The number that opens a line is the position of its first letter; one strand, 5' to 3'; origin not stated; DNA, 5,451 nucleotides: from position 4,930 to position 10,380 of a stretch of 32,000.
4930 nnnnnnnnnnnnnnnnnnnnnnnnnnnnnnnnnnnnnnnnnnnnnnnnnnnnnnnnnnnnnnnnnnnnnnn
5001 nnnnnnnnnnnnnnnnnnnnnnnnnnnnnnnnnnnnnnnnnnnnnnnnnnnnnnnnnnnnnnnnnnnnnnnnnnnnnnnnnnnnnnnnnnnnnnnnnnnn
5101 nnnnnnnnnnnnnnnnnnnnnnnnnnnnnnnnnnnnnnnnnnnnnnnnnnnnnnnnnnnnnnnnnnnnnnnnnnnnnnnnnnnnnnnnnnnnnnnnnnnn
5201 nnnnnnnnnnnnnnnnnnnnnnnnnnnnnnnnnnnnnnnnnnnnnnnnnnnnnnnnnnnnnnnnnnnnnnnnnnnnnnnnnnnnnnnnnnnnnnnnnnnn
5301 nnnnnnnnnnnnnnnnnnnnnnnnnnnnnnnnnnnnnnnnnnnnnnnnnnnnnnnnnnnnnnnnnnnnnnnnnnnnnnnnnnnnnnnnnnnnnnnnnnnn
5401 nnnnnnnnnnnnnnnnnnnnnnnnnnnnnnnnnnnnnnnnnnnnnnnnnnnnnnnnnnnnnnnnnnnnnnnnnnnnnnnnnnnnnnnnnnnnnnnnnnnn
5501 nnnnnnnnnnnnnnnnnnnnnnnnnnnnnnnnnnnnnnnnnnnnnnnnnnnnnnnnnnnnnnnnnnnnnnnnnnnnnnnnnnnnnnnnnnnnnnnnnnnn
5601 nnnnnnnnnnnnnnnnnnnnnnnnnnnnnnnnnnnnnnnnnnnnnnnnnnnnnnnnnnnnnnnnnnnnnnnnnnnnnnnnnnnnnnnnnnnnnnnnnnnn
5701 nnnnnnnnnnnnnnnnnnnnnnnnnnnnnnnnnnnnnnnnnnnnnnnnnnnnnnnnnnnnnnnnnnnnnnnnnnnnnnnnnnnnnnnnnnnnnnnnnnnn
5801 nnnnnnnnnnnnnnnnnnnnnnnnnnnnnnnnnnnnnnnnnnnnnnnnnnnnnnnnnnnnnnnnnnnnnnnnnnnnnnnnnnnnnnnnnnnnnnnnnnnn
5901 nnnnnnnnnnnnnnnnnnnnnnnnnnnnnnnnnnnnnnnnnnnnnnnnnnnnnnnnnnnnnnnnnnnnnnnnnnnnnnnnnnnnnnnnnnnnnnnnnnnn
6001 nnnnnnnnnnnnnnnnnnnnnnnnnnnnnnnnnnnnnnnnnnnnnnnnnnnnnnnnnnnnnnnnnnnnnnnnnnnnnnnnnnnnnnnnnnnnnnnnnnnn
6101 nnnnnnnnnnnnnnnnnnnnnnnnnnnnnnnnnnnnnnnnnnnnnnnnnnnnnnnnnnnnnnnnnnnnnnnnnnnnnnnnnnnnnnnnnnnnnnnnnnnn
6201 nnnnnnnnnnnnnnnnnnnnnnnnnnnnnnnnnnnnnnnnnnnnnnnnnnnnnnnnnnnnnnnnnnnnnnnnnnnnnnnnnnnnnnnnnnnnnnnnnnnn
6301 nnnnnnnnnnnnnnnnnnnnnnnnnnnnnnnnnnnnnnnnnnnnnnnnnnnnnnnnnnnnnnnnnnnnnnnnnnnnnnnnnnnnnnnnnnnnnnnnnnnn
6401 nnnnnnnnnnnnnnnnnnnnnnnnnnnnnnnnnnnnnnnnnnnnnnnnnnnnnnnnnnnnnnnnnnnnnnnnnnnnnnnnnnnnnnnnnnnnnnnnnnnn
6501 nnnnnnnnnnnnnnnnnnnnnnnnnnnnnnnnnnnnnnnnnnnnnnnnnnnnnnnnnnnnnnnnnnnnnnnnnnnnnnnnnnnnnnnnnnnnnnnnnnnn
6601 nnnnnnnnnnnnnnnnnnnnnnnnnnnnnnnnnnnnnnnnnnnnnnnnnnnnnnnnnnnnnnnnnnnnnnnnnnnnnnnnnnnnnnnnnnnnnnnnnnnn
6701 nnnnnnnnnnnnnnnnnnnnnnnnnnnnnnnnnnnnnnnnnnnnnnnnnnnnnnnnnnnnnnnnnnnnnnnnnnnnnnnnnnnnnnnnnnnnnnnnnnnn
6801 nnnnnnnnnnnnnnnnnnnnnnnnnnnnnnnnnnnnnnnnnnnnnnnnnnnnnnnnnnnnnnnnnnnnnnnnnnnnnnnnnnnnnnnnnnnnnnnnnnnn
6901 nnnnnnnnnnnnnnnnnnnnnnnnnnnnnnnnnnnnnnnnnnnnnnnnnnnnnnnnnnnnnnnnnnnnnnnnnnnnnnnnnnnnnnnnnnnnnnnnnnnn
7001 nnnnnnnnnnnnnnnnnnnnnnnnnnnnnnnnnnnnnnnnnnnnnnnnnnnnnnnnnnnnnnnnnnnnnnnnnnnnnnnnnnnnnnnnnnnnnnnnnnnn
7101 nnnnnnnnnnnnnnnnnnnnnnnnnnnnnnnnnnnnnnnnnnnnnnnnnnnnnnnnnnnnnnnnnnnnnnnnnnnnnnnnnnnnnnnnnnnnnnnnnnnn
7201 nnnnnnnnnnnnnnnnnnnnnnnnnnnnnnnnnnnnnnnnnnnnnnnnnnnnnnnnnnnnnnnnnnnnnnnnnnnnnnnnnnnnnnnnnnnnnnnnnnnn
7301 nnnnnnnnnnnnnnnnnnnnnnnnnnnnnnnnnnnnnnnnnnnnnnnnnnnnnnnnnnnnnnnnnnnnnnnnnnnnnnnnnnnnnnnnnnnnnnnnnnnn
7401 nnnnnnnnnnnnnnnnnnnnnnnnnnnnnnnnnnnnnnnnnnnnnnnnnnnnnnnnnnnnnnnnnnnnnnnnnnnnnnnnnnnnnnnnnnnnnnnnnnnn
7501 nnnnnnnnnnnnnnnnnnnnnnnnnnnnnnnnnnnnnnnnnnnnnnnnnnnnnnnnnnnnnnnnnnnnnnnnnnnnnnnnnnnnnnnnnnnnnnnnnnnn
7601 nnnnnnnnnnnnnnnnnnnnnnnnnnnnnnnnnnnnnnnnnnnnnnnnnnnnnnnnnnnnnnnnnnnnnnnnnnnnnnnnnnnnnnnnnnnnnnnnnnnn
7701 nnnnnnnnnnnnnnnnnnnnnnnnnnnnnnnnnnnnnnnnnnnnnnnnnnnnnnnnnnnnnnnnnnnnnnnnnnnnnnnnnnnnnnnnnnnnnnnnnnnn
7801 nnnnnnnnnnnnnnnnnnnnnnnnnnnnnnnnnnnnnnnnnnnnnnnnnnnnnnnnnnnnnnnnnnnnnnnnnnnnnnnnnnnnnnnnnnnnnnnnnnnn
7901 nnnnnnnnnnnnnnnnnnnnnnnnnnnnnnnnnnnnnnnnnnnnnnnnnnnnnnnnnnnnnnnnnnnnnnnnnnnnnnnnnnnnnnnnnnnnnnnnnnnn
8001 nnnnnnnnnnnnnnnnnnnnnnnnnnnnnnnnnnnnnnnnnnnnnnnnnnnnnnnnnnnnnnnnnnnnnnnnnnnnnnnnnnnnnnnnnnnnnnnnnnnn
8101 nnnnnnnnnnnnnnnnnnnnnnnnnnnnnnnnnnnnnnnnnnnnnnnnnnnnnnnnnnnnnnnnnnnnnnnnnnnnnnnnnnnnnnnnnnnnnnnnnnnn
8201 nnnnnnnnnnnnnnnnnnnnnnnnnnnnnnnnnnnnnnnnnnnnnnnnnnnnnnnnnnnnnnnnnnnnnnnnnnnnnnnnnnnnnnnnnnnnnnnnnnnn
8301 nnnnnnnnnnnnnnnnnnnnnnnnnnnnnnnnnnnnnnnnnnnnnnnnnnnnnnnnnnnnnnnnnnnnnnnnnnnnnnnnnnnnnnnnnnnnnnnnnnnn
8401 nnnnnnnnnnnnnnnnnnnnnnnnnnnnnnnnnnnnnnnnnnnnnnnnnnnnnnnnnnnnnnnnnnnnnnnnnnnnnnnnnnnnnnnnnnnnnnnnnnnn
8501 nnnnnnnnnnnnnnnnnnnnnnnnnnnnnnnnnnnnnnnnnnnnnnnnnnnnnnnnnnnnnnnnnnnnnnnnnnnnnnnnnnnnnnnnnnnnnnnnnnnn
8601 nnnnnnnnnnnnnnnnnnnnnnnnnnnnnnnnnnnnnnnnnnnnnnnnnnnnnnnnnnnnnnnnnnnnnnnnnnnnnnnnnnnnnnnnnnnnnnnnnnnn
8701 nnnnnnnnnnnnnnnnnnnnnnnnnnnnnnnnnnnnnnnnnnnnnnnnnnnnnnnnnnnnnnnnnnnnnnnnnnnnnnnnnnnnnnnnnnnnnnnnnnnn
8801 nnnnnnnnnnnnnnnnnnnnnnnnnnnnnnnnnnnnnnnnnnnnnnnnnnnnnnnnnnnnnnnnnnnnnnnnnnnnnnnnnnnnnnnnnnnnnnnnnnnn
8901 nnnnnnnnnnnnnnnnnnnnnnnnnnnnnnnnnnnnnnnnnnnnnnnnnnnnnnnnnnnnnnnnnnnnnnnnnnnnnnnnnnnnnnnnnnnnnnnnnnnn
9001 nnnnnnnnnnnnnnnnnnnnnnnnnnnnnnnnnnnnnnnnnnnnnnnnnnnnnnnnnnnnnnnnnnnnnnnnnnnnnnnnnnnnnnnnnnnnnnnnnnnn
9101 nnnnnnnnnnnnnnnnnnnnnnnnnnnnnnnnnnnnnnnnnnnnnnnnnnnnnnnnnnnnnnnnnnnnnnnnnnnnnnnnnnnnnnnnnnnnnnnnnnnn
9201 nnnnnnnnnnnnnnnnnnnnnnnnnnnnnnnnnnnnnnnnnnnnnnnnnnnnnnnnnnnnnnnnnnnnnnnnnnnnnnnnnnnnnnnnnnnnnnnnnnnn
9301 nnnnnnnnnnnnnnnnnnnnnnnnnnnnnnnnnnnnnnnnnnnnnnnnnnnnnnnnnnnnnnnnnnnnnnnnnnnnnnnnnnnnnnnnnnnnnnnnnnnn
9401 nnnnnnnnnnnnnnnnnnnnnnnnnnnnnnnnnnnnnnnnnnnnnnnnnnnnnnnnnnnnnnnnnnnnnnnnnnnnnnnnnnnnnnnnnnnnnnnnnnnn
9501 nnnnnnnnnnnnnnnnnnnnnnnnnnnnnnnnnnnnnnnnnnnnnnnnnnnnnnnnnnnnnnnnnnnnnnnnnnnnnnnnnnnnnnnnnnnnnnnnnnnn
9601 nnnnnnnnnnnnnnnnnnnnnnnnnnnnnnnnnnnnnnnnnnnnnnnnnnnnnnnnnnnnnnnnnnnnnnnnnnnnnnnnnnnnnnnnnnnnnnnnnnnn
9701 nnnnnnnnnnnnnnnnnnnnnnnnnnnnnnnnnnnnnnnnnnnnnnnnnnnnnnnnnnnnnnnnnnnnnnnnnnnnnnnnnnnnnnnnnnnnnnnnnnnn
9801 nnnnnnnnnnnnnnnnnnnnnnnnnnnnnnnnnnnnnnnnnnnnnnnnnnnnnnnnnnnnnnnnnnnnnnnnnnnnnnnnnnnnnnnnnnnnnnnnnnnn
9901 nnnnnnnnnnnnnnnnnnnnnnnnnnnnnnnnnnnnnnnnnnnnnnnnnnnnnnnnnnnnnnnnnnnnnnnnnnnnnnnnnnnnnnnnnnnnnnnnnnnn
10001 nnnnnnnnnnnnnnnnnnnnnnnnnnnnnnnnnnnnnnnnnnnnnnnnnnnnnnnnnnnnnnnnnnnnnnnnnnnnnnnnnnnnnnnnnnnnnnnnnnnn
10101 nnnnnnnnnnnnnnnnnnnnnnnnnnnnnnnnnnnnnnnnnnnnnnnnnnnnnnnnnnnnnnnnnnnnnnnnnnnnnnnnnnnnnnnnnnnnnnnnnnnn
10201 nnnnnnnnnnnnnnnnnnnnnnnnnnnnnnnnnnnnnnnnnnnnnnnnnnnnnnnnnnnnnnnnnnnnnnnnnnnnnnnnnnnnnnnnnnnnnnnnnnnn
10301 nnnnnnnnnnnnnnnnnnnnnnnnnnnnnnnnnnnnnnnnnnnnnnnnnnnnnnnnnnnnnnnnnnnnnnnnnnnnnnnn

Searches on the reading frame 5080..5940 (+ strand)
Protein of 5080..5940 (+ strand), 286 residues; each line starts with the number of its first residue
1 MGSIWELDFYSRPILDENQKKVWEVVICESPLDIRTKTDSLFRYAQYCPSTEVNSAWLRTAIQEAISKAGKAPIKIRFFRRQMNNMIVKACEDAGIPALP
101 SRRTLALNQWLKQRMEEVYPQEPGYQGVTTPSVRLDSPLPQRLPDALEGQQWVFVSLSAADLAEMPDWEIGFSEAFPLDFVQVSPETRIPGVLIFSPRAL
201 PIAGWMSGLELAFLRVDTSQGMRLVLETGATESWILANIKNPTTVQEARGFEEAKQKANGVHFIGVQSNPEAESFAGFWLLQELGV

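Call 80: search_protein_families(library=pfam, proteins=[window:5080-5940:+], max_evalue=0.00001)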
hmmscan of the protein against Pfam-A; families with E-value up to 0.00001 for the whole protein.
window:5080-5940:+ (286 aa): 2 families
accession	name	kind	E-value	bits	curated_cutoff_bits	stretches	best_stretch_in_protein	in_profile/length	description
PF20429.4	Tab2-like_C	-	3.6e-59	199.4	28.2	1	131-282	2-151/151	RNA-binding protein Tab2/Atab2, C-terminal domain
PF06485.17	Tab2-like_N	-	8.6e-43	145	25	1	4-114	1-103/103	RNA-binding protein Tab2/Atab2 N terminal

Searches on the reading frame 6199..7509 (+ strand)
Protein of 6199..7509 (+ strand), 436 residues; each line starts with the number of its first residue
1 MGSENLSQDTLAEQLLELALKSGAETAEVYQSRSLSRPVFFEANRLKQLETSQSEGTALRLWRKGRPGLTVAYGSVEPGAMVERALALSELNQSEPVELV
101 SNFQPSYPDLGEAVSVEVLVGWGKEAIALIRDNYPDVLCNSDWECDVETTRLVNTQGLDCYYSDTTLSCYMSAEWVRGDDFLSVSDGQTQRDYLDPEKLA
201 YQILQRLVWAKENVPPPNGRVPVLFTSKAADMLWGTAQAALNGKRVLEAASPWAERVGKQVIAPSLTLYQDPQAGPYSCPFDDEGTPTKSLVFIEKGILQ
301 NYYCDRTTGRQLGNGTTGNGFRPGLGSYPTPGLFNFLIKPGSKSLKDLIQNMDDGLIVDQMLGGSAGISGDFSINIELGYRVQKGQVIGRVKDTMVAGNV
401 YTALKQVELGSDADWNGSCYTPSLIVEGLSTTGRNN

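Call 80: search_protein_families(library=pfam, proteins=[window:6199-7509:+], max_evalue=0.00001)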
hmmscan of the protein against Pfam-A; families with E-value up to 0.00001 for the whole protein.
window:6199-7509:+ (436 aa): 2 families
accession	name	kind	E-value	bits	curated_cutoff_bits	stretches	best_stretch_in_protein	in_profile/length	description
PF19289.4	PmbA_TldD_3rd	-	8.6e-67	224.9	22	1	219-433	2-220/220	PmbA/TldA metallopeptidase C-terminal domain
PF01523.21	PmbA_TldD_1st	-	1.3e-06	28.8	20.9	1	27-87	1-63/65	PmbA/TldA metallopeptidase domain 1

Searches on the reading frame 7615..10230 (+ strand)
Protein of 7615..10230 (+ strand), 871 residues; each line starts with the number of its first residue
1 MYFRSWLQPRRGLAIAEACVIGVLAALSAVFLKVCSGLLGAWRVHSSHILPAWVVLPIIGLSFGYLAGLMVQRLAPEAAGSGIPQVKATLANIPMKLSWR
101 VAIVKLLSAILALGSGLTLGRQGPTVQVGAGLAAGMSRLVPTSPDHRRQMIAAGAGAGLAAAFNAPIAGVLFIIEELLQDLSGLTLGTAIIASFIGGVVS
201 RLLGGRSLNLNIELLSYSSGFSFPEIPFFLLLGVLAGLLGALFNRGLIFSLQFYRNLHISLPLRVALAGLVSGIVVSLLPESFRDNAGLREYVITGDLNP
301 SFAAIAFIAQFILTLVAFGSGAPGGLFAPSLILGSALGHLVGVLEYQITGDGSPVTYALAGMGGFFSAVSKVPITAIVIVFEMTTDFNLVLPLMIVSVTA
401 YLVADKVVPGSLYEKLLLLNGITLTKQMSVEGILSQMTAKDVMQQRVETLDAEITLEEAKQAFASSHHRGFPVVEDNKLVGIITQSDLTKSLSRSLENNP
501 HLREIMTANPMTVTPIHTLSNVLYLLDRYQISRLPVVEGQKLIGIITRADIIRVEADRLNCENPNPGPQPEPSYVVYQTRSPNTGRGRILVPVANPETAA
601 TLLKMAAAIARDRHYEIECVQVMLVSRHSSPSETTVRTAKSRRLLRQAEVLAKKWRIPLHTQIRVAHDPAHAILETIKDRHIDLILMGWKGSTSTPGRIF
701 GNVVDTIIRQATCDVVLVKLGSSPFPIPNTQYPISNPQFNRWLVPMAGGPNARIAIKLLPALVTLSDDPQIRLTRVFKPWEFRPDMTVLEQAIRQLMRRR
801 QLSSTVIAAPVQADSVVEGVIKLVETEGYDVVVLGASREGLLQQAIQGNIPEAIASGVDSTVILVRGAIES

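Call 57: search_protein_families(library=pfam, proteins=[window:7615-10230:+], max_evalue=0.00001)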
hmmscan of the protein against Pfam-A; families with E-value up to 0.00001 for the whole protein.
window:7615-10230:+ (871 aa): 3 families
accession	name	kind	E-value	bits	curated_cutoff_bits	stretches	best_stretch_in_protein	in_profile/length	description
PF00654.25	Voltage_CLC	-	1.2e-96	324.3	24.8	1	64-405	2-346/346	Voltage gated chloride channel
PF00571.33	CBS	-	6.9e-30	103.6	24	2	503-554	2-54/57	CBS domain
PF00582.32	Usp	-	2.2e-28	100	24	1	587-719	3-141/141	Universal stress protein family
